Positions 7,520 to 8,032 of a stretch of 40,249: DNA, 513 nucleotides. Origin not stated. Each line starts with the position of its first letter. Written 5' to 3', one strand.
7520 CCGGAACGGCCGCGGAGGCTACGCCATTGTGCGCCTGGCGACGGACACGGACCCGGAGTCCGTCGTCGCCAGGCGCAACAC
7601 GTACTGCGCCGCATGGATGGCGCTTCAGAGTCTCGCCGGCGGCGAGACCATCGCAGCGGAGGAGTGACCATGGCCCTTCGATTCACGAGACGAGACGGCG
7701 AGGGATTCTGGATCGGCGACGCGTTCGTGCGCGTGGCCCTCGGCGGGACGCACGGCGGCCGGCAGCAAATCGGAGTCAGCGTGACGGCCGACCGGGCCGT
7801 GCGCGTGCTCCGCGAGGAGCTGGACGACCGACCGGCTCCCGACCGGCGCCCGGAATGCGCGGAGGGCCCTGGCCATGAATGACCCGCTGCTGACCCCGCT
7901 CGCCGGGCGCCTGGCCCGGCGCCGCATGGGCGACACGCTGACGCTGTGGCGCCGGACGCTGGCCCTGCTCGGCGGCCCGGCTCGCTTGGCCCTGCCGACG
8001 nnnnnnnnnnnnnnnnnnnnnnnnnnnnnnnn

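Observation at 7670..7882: Phage-encoded CsrA-like protein that may act on the repeated GGA leaders of its own operon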

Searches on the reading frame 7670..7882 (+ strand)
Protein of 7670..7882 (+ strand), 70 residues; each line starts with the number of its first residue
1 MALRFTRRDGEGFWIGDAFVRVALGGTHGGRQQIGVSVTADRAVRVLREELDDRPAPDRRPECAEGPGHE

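Call 3: search_protein_families(library=pfam, proteins=[window:7670-7882:+], max_evalue=1)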
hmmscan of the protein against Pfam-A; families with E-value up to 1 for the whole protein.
window:7670-7882:+ (70 aa): 2 families
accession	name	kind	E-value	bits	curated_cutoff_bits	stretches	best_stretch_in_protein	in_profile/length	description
PF02599.21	CsrA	-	1.1e-05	25.7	27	1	3-53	2-49/53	Global regulator protein family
PF19698.5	DUF6197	-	0.018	15.8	24.6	1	11-58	37-82/111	Family of unknown function (DUF6197)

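Call 4: search_protein_families(library=phrogs, proteins=[window:7670-7882:+], max_evalue=0.01)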
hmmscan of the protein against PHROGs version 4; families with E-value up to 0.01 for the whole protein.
window:7670-7882:+ (70 aa): 2 families
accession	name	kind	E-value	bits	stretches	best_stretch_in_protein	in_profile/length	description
phrog_9500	-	transcription regulation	8.9e-05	23.5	1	5-61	4-57/65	CsrA-like regulator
phrog_5527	-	transcription regulation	0.0025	18.9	1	4-57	3-53/123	transcriptional regulator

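Call 11: search_dna_similar(query=window:7670-7879:+, collection=phages, mode=protein, max_evalue=10, max_rows=40)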
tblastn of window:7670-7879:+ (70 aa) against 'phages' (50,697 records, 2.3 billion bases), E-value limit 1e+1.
Records with a match: 6; places in all: 6; records where one place covers at least 80% of the query: 0.
Best place of each record, by identity: <60% 6.
By first word of the organism name: Streptomyces 2; Salmonella 1; Bacillus 1; Burkholderia 1; Thermobifida 1.
By host as written in the record: Streptomyces scabiei RL-34 2; Homo sapiens 1; Bacillus sp 1; Burkholderia glumae LMG 2196 (= ATCC 33617) 1; Thermobifida fusca NTU22 1.
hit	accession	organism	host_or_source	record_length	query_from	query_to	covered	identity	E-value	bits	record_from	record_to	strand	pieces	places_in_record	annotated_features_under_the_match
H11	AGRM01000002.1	Salmonella enterica subsp. houtenae str. ATCC BAA-1581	Homo sapiens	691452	3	54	74%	44.2%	8e+0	30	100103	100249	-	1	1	carbon storage regulator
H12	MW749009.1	Bacillus phage vB_BspP_Dartukuta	Bacillus sp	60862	1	54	77%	38.9%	5e+0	30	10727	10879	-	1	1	putative carbon storage regulator CsrA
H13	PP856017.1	Burkholderia phage vB_BgluM-SURPRISE13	Burkholderia glumae LMG 2196 (= ATCC ...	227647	22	50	41%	55.2%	2e+0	31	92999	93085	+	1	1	hypothetical protein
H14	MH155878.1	Streptomyces phage RavenPuff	Streptomyces scabiei RL-34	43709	31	65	50%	40.0%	1e+1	29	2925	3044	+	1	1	6: terminase large subunit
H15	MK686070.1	Streptomyces phage PherryCruz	Streptomyces scabiei RL-34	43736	31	65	50%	40.0%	1e+1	29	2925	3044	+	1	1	6: terminase large subunit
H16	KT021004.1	Thermobifida phage P1312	Thermobifida fusca NTU22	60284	9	30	31%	54.5%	9e+0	29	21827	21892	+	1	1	glycosyl/glycerophosphate transferase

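Call 15: find_homologous_proteins(query=window:7670-7879:+, max_evalue=0.01)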
Query window:7670-7879:+ (70 aa): 3 proteins with E <= 0.01 among 3 candidates.
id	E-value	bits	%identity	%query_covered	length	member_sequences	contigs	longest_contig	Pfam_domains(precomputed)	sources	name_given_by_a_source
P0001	3.7e-40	153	100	100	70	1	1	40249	-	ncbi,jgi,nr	ncbi:MAG: hypothetical protein V2I24_09240 [Halieaceae bacterium]|jgi:sRNA-binding carbon storage re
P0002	2.3e-23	99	81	89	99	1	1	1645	-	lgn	-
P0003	1.5e-21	94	72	93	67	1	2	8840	PF02599.22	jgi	jgi:sRNA-binding carbon storage regulator CsrA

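Call 17: find_encoding_contigs(protein=P0003, flank=10000)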
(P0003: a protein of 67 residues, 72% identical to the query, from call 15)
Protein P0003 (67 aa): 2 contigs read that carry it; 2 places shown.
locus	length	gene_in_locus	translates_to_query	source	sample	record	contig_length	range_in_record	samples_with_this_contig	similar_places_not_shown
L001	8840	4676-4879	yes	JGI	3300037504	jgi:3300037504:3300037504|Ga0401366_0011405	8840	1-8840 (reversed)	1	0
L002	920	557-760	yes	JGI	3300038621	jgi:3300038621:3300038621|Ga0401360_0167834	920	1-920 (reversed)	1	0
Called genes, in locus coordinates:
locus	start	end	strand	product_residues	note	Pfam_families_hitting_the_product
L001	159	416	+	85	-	-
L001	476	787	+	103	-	-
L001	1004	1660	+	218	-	-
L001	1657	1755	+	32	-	-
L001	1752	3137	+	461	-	-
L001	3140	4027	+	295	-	PF23822:DUF7192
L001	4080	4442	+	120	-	-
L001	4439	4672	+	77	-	-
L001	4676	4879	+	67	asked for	PF02599:CsrA (weak)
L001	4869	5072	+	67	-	-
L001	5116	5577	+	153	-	-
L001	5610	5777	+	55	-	-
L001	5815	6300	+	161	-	-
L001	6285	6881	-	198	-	-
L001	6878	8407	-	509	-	PF12708:Pect-lyase_RHGA_epim (weak), PF13229:Beta_helix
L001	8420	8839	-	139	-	?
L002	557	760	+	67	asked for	PF02599:CsrA (weak)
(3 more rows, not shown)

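Call 18: find_encoding_contigs(protein=P0002, flank=10000)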
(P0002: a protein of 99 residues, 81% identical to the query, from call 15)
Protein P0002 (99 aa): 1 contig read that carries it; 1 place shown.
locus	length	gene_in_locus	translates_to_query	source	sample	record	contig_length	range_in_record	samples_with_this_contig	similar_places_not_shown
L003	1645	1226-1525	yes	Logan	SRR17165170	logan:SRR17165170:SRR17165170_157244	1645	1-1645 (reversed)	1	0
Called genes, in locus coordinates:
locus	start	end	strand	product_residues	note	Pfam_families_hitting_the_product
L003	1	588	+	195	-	?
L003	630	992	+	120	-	-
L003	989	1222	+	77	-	-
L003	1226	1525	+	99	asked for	-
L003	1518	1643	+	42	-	?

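Call 22: search_protein_representatives(protein=window:7670-7879:+)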
Query: 70 residues. Proteins with E-value up to 0.001 (for the whole library): 20; up to 1e-10: 2; up to 1e-30: 0. The best 20 are listed.
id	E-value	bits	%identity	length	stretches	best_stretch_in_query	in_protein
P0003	4.8e-22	93.6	73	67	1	1-65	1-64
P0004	7.6e-14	67.6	41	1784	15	21-61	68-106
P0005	1.4e-10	57.3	55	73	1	1-59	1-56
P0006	8.3e-09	51.6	39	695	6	6-39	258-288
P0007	1.4e-08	50.9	56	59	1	1-58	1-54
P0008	2.9e-07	46.8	29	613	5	6-47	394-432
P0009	2.3e-06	43.9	42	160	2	4-58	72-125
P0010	3.4e-06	43.4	41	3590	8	19-45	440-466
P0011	1.1e-05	41.7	48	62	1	2-64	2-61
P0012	2.5e-05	40.6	35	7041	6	13-47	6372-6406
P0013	4.7e-05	39.7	54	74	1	3-55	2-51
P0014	4.8e-05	39.7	35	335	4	6-44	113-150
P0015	2.8e-04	37.3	48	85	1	5-60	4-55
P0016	3.7e-04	36.9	44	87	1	6-60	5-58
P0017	3.9e-04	36.8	41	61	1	5-64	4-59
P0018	4.6e-04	36.6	47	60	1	5-60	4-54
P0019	6.8e-04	36.0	49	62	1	3-59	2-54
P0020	8.2e-04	35.8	49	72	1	4-62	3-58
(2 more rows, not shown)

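Call 27: search_solved_structures(query=window:7670-7879:+, max_evalue=1, show_alignments=2)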
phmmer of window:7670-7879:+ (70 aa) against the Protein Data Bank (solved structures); distinct sequences matched with E-value up to 1: 7.
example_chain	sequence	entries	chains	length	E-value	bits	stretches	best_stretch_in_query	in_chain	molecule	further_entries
2bti_A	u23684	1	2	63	0.0026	21.5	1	3-58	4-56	CARBON STORAGE REGULATOR HOMOLOG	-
1y00_A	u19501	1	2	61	0.0026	21.5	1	4-58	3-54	Carbon storage regulator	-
5z38_F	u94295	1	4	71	0.0031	21.2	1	3-58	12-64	wild type CsrA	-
1vpz_A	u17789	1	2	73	0.0055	20.4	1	3-59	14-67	Carbon storage regulator homolog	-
2jpp_A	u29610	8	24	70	0.006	20.3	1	4-69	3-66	Translational repressor | Carbon storage regulator homolog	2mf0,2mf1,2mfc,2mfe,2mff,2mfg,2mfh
7yr6_E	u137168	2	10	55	0.0064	20.2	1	4-54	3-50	Translational regulator CsrA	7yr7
5z38_E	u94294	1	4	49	0.13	16.1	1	3-41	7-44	Truncated-CsrA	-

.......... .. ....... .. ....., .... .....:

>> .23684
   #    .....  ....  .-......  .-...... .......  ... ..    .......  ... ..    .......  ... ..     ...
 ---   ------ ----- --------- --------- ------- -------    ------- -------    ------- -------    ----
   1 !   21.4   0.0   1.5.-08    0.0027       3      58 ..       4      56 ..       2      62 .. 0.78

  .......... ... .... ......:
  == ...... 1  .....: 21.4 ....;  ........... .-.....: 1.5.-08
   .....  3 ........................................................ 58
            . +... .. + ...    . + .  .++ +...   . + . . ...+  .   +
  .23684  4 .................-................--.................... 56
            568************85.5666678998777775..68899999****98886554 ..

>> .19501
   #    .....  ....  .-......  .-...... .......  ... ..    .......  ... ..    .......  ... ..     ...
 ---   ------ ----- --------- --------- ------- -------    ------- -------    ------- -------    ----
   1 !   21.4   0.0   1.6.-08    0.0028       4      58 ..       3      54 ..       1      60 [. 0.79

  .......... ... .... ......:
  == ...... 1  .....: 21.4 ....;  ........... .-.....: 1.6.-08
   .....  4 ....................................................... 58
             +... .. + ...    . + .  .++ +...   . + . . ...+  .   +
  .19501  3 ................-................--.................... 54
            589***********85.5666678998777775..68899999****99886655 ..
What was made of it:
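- On CsrA family (Pfam PF02599): The single sequence hits only CsrA chains, at E=3e-3 to 6e-3, plus a truncated CsrA at E=0.13 (call 27).
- Checked: phmmer against PDB returns only CsrA/RsmA/RsmE chains (E=3e-3 to 6e-3; a truncated CsrA at 0.13; call 27).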

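Call 29: search_solved_structures(query=A2, max_evalue=0.01)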
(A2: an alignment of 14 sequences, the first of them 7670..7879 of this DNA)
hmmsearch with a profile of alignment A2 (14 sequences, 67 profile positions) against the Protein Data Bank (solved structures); distinct sequences matched with E-value up to 0.01: 11.
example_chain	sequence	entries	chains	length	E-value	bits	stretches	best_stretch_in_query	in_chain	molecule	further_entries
2bti_A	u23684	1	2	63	9e-18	67.1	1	1-54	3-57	CARBON STORAGE REGULATOR HOMOLOG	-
1y00_A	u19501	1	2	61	1.5e-17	66.4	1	1-53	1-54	Carbon storage regulator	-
1vpz_A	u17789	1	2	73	1.6e-17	66.3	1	1-54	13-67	Carbon storage regulator homolog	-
5z38_F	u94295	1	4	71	2.5e-17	65.6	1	1-53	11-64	wild type CsrA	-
7yr6_E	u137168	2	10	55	3.5e-17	65.2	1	1-51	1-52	Translational regulator CsrA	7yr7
2jpp_A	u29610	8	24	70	4.7e-16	61.6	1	1-55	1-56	Translational repressor | Carbon storage regulator homolog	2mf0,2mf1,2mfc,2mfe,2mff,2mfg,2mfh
5z38_E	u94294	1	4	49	6.6e-14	54.7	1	1-43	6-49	Truncated-CsrA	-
1t3o_A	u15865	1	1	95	2.7e-12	49.6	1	1-53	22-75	Carbon storage regulator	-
5dmb_D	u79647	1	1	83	2.4e-10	43.3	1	2-51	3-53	Carbon storage regulator homolog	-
4k59_A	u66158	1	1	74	5.3e-09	39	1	17-51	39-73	RNA BINDING PROTEIN RsmF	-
4kji_A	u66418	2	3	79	6.7e-09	38.7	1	17-51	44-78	RsmN, a RNA-binding protein of Regulator of Secondary Metabolism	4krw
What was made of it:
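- On CsrA family (Pfam PF02599): The subfamily profile A2 hits 2BTI, 1Y00, 1VPZ, 5Z38, 7YR6 and 2JPP at E=9e-18 to 5e-16 (call 29).
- Checked: A 14-sequence subfamily profile hits those chains at E=9e-18 to 5e-16 (call 29).
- Calls 3, 4, 27, 29 give the HMM and profile matches to CsrA.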

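Call 35: find_related_loci(query=window:7670-7879:+, collection=viral_contigs, flank=8000)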
Query window:7670-7879:+ (70 aa) in viral_contigs; peptide patterns used: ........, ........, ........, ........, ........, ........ (x = any residue, [..] = any of these).
35 stretches matched a pattern, but none encodes a relative of the query by tblastn (E <= 1e-3).

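Call 40: predict_structure(alignment_id=A2)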
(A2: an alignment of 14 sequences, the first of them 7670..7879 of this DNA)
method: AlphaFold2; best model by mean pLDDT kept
length: 70 residues; sequences in the alignment: 14
mean_pLDDT: 75.4   pTM: 0.54
mean pLDDT of the five models: 75.4, 75.4, 72.5, 65.1, 57.6
residues with pLDDT >= 90: 6; 70-90: 39; 50-70: 20; < 50: 5
segments of 3 or more residues with pLDDT < 50: 67-70
pLDDT, mean of each block of 10 residues (from residue 1): 87 89 72 85 84 62 48
secondary structure, 60 per line:
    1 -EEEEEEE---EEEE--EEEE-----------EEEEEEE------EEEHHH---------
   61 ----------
elements in order: E2-8 E12-15 E18-21 E33-39 E46-48
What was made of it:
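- On CsrA family (Pfam PF02599): The AF2 monomer (pLDDT 75.4) has strands at 2-8, 12-15, 18-21, 33-39 and 46-48, plus a 3-residue helix (call 40).
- Call 40: the AF2 model (pLDDT 75) has five strands plus a short helix in the CsrA order.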

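Call 45: fold_search(model_id=the predicted structure, library=pdb)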
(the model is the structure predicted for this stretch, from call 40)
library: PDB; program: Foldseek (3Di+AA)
matches with E <= 10: 19; with E <= 0.001: 0
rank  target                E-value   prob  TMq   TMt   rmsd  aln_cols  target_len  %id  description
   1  4k59                  1.3e+00  0.66  0.50  0.53   8.9        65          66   26  Crystal Structure of Pseudomonas Aeruginosa RsmF (released 2013-08-28)
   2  4kji_B                1.5e+00  0.60  0.50  0.53   7.1        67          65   25  Novel re-arrangement of an RsmA/cSRa family protein to create a structurally distinct new RNA-binding family member (released 2013-09-04)
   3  4fxt_N                3.8e+00  0.06  0.26  0.13   7.9        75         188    9  Crystal structure of a DUF3823 family protein (BACOVA_02663) from Bacteroides ovatus ATCC 8483 at 2.77 A resolution (released 2012-07-25)
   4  4fxt_I                4.9e+00  0.04  0.26  0.13   7.6        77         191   10  Crystal structure of a DUF3823 family protein (BACOVA_02663) from Bacteroides ovatus ATCC 8483 at 2.77 A resolution (released 2012-07-25)
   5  4fxt_F                5.2e+00  0.04  0.26  0.13   7.6        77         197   10  Crystal structure of a DUF3823 family protein (BACOVA_02663) from Bacteroides ovatus ATCC 8483 at 2.77 A resolution (released 2012-07-25)
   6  4fxt_J                5.8e+00  0.04  0.26  0.13   7.9        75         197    9  Crystal structure of a DUF3823 family protein (BACOVA_02663) from Bacteroides ovatus ATCC 8483 at 2.77 A resolution (released 2012-07-25)
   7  3w5g_A                6.6e+00  0.04  0.28  0.05   5.0        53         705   11  Crystal structure of tomato beta-galactosidase 4 in complex with galactose (released 2014-01-29)
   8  3bn3_B                6.6e+00  0.03  0.27  0.14   7.1        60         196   10  crystal structure of ICAM-5 in complex with aL I domain (released 2008-08-19)
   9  5z7g_B                8.0e+00  0.04  0.28  0.21   6.1        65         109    8  Crystal structure of TAX1BP1 SKICH region in complex with NAP1 (released 2019-01-02)
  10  8w6b_A                8.0e+00  0.04  0.28  0.21   9.0        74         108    8  crystal structure of TAX1BP1 SKICH domain in complex with RB1CC1 coiled-coil domain (released 2024-07-10)
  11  7zvy_G                8.0e+00  0.02  0.23  0.19   5.2        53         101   17  Thermococcus kadokarensis phosphomannose isomerase (released 2022-08-24)
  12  7zvy_F                8.5e+00  0.02  0.23  0.17   6.0        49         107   12  Thermococcus kadokarensis phosphomannose isomerase (released 2022-08-24)
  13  4nlh_B                9.0e+00  0.06  0.29  0.22   4.2        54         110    6  SKICH domain of human TAX1BP1 (released 2014-12-24)
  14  1zxq_A                9.0e+00  0.04  0.31  0.15   4.6        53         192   17  THE CRYSTAL STRUCTURE OF ICAM-2 (released 1997-09-04)
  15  4oia_B                9.0e+00  0.04  0.32  0.09   4.5        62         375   11  Crystal Structure of ICAM-5 D1-D4 ectodomain fragment, Space Group P4322 (released 2014-07-16)
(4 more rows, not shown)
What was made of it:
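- On CsrA family (Pfam PF02599): The top Foldseek PDB hits are RsmF/RsmN, but at E=1.3-1.5 and TM 0.5 (call 45).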

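Call 60: find_encoding_contigs(protein=P0005, flank=10000, max_places=4)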
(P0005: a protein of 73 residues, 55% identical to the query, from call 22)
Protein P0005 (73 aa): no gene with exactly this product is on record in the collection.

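Call 61: find_encoding_contigs(protein=P0007, flank=10000, max_places=4)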
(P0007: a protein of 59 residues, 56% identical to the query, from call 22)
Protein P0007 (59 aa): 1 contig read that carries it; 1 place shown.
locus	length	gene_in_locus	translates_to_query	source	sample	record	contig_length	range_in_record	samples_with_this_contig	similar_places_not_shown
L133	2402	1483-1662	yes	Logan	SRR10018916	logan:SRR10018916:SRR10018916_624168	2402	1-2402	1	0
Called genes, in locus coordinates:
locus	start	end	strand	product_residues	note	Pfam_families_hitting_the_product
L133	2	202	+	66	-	?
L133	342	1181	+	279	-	-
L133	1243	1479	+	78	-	-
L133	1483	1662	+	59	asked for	PF02599:CsrA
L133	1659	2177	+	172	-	-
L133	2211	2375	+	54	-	-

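Call 74: find_related_loci(query=A5, collection=genome_contigs, flank=8000)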
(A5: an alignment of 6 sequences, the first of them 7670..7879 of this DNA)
Query A5 (70 aa) in genome_contigs; peptide patterns used: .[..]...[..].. (x = any residue, [..] = any of these).
67 stretches matched a pattern, but none encodes a relative of the query by tblastn (E <= 1e-3).
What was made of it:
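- Closest known: Phage-encoded CsrA homologues. Different: The protein here belongs to a distinct '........' subfamily that is absent from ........, IMG/VR and GTDB genomes (calls 11, 35, 74).
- Tried and rejected: GTDB genomes with the subfamily alignment found nothing (call 74).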

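Call 80: fold_search(model_id=the predicted structure, library=viral)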
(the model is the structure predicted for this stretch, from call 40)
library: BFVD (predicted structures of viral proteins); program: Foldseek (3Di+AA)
matches with E <= 10: 49; with E <= 0.001: 0
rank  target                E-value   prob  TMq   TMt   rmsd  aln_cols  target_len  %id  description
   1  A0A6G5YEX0            6.2e-02  0.99  0.52  0.42   7.2        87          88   24  (no name in the UniProt tables at hand)
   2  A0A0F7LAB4            8.4e-02  0.97  0.51  0.24  10.2        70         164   33  Uncharacterized protein [uncultured marine virus]
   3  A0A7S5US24            1.1e+00  0.85  0.55  0.42   7.8        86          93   10  (no name in the UniProt tables at hand)
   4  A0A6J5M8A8            1.4e+00  0.35  0.43  0.44   2.9        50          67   12  Uncharacterized protein [uncultured Caudovirales phage]
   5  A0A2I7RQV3            2.0e+00  0.44  0.50  0.23   8.6        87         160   14  (no name in the UniProt tables at hand)
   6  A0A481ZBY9            2.3e+00  0.06  0.20  0.09   7.8        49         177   18  Alkylated DNA repair dioxygenase [Pithovirus LCPAC403]
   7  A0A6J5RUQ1            2.8e+00  0.10  0.29  0.19   8.3        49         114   22  Carbon storage regulator [uncultured Caudovirales phage]
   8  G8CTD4                3.3e+00  0.25  0.48  0.22   9.8        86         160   16  (no name in the UniProt tables at hand)
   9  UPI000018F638         4.3e+00  0.08  0.29  0.28   5.8        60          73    7  (no name look-up for this kind of identifier)
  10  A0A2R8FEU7            4.3e+00  0.06  0.30  0.14   6.1        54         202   13  Transmembrane protein [Brazilian cedratvirus IHUMI]
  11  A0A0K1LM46            4.3e+00  0.05  0.28  0.27  11.9        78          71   14  Uncharacterized protein [Caulobacter phage Seuss]
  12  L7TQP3                4.8e+00  0.04  0.27  0.03  10.0        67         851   12  Tailspike protein [Acinetobacter phage AB3]
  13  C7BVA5                5.1e+00  0.04  0.29  0.26   7.5        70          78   18  Uncharacterized protein [Synechococcus phage S-RSM4]
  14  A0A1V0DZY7            5.1e+00  0.03  0.23  0.11   7.5        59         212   14  (no name in the UniProt tables at hand)
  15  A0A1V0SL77            5.1e+00  0.02  0.16  0.08   9.3        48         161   19  Uncharacterized protein [Klosneuvirus KNV1]
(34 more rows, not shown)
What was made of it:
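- On CsrA family (Pfam PF02599): BFVD gave nothing significant (call 80).
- Tried and rejected: A monomer model of a strand-swapped dimer is a poor query (calls 45, 80).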
